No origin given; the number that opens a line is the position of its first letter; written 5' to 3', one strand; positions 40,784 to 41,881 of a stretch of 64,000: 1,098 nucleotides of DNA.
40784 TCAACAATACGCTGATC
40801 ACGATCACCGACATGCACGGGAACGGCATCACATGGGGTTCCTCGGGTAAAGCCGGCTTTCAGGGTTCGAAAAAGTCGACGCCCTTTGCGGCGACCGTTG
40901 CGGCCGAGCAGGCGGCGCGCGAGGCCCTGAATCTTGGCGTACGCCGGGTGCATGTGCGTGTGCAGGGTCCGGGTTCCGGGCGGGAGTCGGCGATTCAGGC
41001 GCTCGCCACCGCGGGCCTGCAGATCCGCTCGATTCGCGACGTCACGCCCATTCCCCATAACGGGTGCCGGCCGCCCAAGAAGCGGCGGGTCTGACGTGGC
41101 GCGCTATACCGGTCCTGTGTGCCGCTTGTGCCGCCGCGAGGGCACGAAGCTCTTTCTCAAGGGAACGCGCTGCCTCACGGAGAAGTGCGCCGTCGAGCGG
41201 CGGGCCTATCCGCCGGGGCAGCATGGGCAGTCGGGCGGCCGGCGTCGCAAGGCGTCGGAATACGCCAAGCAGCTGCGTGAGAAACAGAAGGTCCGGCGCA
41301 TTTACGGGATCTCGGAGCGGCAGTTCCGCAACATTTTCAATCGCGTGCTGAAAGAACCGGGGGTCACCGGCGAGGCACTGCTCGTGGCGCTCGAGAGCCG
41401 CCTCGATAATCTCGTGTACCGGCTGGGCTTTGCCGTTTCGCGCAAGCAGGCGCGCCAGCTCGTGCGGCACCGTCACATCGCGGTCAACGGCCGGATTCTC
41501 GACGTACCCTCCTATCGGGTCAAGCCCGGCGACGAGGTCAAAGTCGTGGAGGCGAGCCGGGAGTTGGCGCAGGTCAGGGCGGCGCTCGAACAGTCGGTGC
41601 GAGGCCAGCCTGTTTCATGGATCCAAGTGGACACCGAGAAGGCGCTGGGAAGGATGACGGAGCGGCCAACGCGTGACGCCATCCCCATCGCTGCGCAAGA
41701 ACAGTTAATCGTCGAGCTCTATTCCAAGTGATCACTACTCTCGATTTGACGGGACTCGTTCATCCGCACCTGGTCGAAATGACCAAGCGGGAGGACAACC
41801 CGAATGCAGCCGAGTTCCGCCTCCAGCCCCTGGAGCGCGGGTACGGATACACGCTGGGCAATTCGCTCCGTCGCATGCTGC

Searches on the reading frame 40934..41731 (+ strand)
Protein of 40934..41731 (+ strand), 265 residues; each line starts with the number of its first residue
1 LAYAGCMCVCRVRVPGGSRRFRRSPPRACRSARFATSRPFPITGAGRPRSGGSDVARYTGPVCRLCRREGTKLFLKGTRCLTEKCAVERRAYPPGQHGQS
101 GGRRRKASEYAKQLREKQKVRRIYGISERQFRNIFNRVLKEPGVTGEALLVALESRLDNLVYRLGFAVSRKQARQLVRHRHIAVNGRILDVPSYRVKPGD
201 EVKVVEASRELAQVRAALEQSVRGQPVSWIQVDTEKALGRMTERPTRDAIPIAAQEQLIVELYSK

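Call 58: search_protein_families(library=pfam, proteins=[window:40934-41731:+], max_evalue=0.0001)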
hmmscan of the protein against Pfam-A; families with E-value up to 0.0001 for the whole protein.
window:40934-41731:+ (265 aa): 2 families
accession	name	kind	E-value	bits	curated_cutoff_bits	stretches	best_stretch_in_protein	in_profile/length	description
PF00163.24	Ribosomal_S4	-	4.7e-35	120.6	23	1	57-154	1-95/95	Ribosomal protein S4/S9 N-terminal domain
PF01479.30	S4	-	7.5e-21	74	22.8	1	156-202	2-48/48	S4 domain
